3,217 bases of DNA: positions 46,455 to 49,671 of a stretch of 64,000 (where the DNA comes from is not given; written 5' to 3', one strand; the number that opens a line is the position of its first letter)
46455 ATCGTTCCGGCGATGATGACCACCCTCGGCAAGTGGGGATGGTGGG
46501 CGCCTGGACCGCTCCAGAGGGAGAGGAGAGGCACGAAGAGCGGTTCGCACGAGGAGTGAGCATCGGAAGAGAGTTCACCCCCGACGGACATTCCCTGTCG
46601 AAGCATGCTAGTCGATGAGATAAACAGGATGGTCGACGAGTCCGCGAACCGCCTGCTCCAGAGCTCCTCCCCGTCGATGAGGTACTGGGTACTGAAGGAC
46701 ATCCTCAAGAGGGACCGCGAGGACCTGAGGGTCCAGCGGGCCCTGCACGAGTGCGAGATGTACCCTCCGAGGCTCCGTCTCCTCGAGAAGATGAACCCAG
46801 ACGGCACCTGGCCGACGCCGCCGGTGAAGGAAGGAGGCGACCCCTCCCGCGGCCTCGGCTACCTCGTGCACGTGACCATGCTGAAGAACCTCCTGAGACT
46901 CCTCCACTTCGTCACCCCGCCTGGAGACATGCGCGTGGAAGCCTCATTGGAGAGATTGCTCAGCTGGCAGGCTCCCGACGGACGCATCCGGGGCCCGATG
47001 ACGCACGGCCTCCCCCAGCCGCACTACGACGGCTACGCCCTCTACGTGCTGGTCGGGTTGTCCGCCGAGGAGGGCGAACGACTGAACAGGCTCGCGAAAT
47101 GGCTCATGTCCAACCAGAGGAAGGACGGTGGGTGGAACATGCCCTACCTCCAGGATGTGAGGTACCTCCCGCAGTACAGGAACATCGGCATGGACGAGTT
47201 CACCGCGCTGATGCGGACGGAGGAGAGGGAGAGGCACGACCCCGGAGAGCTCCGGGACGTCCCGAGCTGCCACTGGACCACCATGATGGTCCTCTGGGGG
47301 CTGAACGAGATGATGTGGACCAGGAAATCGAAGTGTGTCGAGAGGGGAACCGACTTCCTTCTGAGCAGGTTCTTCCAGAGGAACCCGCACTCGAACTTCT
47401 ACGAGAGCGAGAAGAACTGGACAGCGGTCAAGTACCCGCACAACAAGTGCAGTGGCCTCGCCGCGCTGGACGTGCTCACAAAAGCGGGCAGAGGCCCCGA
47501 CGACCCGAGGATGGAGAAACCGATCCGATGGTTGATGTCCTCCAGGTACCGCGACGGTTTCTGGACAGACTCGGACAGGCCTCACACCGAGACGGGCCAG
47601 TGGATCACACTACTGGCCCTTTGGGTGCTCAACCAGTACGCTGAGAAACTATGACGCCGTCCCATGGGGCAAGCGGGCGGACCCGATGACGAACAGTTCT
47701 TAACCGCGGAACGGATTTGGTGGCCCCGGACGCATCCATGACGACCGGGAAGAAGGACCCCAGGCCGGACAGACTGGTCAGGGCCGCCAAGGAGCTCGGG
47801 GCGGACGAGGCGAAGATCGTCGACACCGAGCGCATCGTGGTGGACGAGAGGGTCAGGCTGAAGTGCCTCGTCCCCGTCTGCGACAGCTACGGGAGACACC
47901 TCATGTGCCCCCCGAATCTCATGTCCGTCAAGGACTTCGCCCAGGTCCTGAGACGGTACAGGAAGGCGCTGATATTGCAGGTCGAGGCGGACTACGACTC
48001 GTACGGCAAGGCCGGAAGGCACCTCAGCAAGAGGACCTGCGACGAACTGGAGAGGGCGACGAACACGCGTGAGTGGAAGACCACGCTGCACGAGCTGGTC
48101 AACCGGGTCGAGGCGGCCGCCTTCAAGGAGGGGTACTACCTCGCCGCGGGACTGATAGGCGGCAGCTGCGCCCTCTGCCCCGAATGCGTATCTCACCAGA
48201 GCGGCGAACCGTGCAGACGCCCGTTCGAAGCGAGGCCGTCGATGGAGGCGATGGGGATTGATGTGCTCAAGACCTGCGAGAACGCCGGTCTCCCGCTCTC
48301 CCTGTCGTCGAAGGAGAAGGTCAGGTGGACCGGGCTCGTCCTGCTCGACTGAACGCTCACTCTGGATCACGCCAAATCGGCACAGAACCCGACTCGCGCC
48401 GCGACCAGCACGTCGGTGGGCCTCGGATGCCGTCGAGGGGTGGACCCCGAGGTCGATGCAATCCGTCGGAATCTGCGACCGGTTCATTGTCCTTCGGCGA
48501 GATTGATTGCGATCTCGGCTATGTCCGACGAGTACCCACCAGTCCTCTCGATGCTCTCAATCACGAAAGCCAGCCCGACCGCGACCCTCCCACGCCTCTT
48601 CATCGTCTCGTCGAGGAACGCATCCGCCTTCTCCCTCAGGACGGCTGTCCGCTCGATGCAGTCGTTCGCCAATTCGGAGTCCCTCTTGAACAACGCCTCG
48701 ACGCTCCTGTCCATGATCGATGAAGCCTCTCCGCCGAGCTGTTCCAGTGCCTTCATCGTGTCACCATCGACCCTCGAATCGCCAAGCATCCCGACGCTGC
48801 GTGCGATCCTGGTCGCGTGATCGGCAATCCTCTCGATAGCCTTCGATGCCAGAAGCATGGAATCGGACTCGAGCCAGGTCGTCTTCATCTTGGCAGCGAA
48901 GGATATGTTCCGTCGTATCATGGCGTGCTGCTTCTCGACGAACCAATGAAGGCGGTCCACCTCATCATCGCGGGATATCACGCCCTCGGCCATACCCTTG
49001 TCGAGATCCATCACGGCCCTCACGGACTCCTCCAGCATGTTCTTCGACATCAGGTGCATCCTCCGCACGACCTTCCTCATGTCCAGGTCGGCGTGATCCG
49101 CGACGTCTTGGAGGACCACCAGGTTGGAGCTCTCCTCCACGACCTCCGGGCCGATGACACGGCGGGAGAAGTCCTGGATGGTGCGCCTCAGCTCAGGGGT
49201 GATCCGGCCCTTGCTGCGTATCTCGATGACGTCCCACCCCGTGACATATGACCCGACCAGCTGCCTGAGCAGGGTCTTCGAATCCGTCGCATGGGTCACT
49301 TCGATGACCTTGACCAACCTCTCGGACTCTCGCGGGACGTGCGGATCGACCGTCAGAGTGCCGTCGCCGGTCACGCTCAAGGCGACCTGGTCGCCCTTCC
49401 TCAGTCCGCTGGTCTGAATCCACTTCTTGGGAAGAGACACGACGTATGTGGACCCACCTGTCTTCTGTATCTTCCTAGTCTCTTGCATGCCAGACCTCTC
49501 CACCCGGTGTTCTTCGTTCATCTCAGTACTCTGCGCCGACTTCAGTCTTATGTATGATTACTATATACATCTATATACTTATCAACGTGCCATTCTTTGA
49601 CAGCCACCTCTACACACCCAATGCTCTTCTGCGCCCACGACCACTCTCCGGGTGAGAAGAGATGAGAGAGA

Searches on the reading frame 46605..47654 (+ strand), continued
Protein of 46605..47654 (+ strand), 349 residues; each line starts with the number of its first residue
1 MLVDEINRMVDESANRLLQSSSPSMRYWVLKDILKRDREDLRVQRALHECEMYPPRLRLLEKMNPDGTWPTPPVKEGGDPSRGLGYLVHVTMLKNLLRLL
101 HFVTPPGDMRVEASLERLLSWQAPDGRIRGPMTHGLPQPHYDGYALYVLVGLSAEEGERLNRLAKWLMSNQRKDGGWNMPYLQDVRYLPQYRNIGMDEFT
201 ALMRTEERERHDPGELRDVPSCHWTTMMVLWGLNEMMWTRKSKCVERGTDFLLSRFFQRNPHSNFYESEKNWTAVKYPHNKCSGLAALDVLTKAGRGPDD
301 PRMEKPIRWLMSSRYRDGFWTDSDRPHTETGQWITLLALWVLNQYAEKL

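Call 42: search_solved_structures(query=A2, max_evalue=0.01, show_alignments=0)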
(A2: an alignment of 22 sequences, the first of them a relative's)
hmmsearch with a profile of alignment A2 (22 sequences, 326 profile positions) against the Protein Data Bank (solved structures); distinct sequences matched with E-value up to 0.01: 17.
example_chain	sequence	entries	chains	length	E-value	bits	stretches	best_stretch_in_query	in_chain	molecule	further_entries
1gsz_A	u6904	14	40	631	7.3e-21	77.7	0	253-302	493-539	SQUALENE--HOPENE CYCLASE | SQUALENE-HOPENE CYCLASE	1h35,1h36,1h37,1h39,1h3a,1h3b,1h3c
3sqc_A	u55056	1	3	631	7.3e-21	77.7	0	253-302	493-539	SQUALENE--HOPENE CYCLASE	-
2sqc_A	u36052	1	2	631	2.5e-20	76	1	148-302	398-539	SQUALENE-HOPENE CYCLASE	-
8paj_A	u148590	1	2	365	4e-07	32.6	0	103-171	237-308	Squalene-hopene/tetraprenyl-beta-curcumene cyclase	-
8pak_A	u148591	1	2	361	6.6e-07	31.9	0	99-181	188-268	Squalene--hopene cyclase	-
8j5z_A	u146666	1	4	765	3.1e-06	29.6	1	80-171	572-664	Terpene cyclase/mutase family member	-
6ij1_A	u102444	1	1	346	0.00048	22.5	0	147-172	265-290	Prenylcyclase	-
7xkx_A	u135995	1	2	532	0.00063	22.1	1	102-171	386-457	SQHop_cyclase_C domain-containing protein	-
6vpt_A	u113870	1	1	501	0.0011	21.2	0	91-169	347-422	Cyclase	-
7xr7_A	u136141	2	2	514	0.0021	20.4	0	98-170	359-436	SQHop_cyclase_C domain-containing protein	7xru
7xq4_A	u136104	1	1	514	0.0021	20.3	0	98-170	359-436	SQHop_cyclase_C domain-containing protein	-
7xqz_A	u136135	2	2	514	0.0022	20.3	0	98-170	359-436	SQHop_cyclase_C domain-containing protein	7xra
1w6k_A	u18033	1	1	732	0.0022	20.3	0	152-302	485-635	LANOSTEROL SYNTHASE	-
1w6j_A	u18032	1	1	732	0.0025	20.1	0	152-303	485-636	LANOSTEROL SYNTHASE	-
8zg1_A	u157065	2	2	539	0.0025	20.1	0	98-170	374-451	Squalene cyclase C-terminal domain-containing protein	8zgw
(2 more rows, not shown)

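Call 44: find_encoding_contigs(protein=P0351, flank=5000, max_places=2)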
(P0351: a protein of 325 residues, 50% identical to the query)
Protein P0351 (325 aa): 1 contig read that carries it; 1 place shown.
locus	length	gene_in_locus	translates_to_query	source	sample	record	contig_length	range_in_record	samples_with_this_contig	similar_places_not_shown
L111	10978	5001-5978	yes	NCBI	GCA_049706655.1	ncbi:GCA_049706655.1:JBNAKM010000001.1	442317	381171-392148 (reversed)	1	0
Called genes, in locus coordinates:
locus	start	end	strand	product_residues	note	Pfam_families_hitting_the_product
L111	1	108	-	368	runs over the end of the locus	PF12704:MacB_PCD, PF02687:FtsX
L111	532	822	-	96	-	PF01022:HTH_5 (weak), PF12840:HTH_20 (weak)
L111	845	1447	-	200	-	PF22564:HAAS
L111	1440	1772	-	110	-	PF03551:PadR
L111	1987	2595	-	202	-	PF00583:Acetyltransf_1, PF13508:Acetyltransf_7, PF13673:Acetyltransf_10 (weak)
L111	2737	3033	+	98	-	PF10967:DUF2769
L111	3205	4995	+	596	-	PF03104:DNA_pol_B_exo1, PF13482:RNase_H_2, PF10108:DNA_pol_B_exo2, PF00136:DNA_pol_B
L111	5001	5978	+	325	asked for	PF13243:SQHop_cyclase_C (weak)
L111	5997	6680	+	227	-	PF00398:RrnaAD, PF01209:Ubie_methyltran, PF13489:Methyltransf_23, PF00891:Methyltransf_2, PF02353:CMAS, PF05175:MTS, PF13847:Methyltransf_31, PF08241:Methyltransf_11, +2 more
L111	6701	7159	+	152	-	PF00583:Acetyltransf_1, PF13673:Acetyltransf_10 (weak), PF13508:Acetyltransf_7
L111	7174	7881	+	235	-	PF00037:Fer4 (weak), PF12837:Fer4_6 (faint), PF12838:Fer4_7, PF13484:Fer4_16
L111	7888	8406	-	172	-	PF00881:Nitroreductase, PF14512:TM1586_NiRdase (weak), PF00881:Nitroreductase, PF14512:TM1586_NiRdase (weak)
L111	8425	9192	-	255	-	PF00731:AIRC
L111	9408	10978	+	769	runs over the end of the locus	PF00708:Acylphosphatase, PF07503:zf-HYPF, PF01300:Sua5_yciO_yrdC, PF17788:HypF_C, PF22521:HypF_C_2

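Call 45: find_encoding_contigs(protein=P0386, flank=5000, max_places=2)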
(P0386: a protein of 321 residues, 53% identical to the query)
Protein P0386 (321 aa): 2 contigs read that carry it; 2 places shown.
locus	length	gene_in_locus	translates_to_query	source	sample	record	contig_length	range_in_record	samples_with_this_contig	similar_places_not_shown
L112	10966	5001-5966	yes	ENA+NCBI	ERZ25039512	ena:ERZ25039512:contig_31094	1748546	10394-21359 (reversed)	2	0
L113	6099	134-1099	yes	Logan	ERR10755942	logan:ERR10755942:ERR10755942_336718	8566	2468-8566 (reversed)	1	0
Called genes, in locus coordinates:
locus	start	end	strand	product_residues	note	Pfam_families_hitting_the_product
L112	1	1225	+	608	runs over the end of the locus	PF01807:Zn_ribbon_DnaG, PF08275:DNAG_N, PF01751:Toprim, PF13155:Toprim_2, PF13662:Toprim_4, PF10410:DnaB_bind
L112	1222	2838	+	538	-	PF00140:Sigma70_r1_2, PF04542:Sigma70_r2, PF04539:Sigma70_r3, PF04545:Sigma70_r4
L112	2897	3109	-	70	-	-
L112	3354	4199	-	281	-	PF13431:TPR_17 (faint), PF13432:TPR_16, PF14559:TPR_19, PF00515:TPR_1, PF07719:TPR_2, PF13181:TPR_8, PF13374:TPR_10 (weak), PF13414:TPR_11 (weak), +2 more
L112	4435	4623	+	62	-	-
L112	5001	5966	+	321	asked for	PF13243:SQHop_cyclase_C (weak)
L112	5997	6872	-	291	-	PF13489:Methyltransf_23, PF13847:Methyltransf_31, PF08241:Methyltransf_11, PF08242:Methyltransf_12, PF13649:Methyltransf_25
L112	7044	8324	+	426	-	PF00919:UPF0004, PF04055:Radical_SAM, PF01938:TRAM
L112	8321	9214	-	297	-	PF00701:DHDPS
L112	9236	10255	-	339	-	PF01118:Semialdhyde_dh, PF02774:Semialdhyde_dhC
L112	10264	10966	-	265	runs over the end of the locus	PF01113:DapB_N, PF03447:NAD_binding_3 (weak), PF05173:DapB_C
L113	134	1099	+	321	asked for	PF13243:SQHop_cyclase_C (weak)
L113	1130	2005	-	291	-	PF13489:Methyltransf_23, PF13847:Methyltransf_31, PF08241:Methyltransf_11, PF08242:Methyltransf_12, PF13649:Methyltransf_25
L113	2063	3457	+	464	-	PF00919:UPF0004, PF04055:Radical_SAM, PF01938:TRAM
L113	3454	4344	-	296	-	PF00701:DHDPS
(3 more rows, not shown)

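Call 46: find_encoding_contigs(protein=P0343, flank=5000, max_places=2)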
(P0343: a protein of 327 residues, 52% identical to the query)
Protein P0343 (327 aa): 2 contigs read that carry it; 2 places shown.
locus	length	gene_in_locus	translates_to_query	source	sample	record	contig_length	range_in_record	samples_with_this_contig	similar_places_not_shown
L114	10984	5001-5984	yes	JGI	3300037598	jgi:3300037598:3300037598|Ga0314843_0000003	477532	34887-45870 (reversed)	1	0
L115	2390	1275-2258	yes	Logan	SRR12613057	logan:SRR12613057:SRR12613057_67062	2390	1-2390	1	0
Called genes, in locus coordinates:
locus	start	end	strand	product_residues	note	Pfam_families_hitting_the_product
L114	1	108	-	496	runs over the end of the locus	PF23545:Zn_ribbon_HMPTM, PF04055:Radical_SAM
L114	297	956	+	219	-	PF01978:TrmB, PF11495:TrmB_EBD_N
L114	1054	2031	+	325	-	PF00753:Lactamase_B, PF23023:Anti-Pycsar_Apyc1 (faint), PF12706:Lactamase_B_2 (weak)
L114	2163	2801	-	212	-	PF00483:NTP_transferase, PF12804:NTP_transf_3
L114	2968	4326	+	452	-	PF00390:malic, PF03949:Malic_M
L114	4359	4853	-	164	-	PF09719:C_GCAxxG_C_C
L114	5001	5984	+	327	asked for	PF13243:SQHop_cyclase_C (weak)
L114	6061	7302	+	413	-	PF00291:PALP, PF13291:ACT_4 (weak), PF01842:ACT (weak)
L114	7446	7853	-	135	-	PF00085:Thioredoxin, PF13098:Thioredoxin_2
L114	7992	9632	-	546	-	PF00118:Cpn60_TCP1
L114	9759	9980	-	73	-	PF00125:Histone, PF15511:CENP-T_C (weak), PF00808:CBFD_NFYB_HMF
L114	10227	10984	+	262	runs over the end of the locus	PF01026:TatD_DNase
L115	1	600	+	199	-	?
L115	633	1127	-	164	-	PF09719:C_GCAxxG_C_C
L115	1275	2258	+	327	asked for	PF13243:SQHop_cyclase_C (weak)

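Call 61: search_protein_families(library=padloc, proteins=[window:46605-47654:+], max_evalue=0.01)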
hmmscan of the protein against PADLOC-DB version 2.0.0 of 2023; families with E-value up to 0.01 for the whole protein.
window:46605-47654:+ (349 aa): 0 families

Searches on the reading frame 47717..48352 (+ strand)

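Call 3: search_protein_families(library=pfam, proteins=[window:47717-48352:+], max_evalue=0.01)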
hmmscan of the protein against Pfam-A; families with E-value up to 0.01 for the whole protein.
window:47717-48352:+ (211 aa): 1 family
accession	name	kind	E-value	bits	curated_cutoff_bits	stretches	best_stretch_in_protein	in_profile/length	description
PF10050.14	DUF2284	-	3.1e-47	160.7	25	1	33-210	1-161/161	Predicted metal-binding protein (DUF2284)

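Call 4: search_protein_families(library=ncbifam, proteins=[window:47717-48352:+], max_evalue=0.01)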
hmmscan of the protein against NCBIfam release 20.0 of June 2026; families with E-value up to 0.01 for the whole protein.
window:47717-48352:+ (211 aa): 2 families
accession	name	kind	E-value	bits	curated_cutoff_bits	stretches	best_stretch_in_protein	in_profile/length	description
NF041536.1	ArsM_DUF2284_UU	exception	1e-21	76.8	575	1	10-205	274-451/459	arsenite methyltransferase/DUF2284 domain selenoprotein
NF045648.2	2X_seleno_MbdU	exception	2.8e-21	76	600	2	16-89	294-366/468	metal-binding double selenoprotein MbdU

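Call 61: search_protein_families(library=padloc, proteins=[window:47717-48352:+], max_evalue=0.01)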
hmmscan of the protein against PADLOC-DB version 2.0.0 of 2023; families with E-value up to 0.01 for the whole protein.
window:47717-48352:+ (211 aa): 0 families

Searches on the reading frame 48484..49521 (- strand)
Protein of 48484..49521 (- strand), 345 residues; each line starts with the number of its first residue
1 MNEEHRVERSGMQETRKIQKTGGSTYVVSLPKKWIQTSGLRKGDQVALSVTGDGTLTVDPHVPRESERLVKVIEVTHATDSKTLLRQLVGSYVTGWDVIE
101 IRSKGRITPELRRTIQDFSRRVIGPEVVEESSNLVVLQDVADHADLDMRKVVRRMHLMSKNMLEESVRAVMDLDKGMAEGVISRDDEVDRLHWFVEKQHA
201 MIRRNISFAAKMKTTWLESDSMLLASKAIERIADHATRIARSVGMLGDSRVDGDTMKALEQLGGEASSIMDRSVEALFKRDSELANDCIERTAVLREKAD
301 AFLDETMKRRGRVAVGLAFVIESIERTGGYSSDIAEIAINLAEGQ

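Call 3: search_protein_families(library=pfam, proteins=[window:48484-49521:-], max_evalue=0.01)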
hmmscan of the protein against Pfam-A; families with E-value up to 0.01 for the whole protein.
window:48484-49521:- (345 aa): 2 families
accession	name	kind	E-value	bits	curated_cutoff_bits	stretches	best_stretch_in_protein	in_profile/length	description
PF01895.24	PhoU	-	4.4e-27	94.7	23.5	2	152-243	1-89/89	PhoU domain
PF04014.23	MazE_antitoxin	-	6.8e-11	42.4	24.7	1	19-64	1-46/48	Antidote-toxin recognition MazE, bacterial antitoxin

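Call 4: search_protein_families(library=ncbifam, proteins=[window:48484-49521:-], max_evalue=0.01)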
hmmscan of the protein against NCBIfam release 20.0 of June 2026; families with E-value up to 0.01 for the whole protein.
window:48484-49521:- (345 aa): 3 families
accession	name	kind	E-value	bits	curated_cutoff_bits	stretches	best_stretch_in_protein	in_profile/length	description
TIGR02135.1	phoU_full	equivalog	1.5e-19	70.5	130.25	1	147-344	9-209/212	phosphate signaling complex protein PhoU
NF008332.0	PRK11115.1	equivalog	1.6e-05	24.6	342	1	148-344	21-219/239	phosphate signaling complex protein PhoU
TIGR02609.1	doc_partner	hypoth_equivalog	0.0032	17.8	55.9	1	16-54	1-38/74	putative addiction module antidote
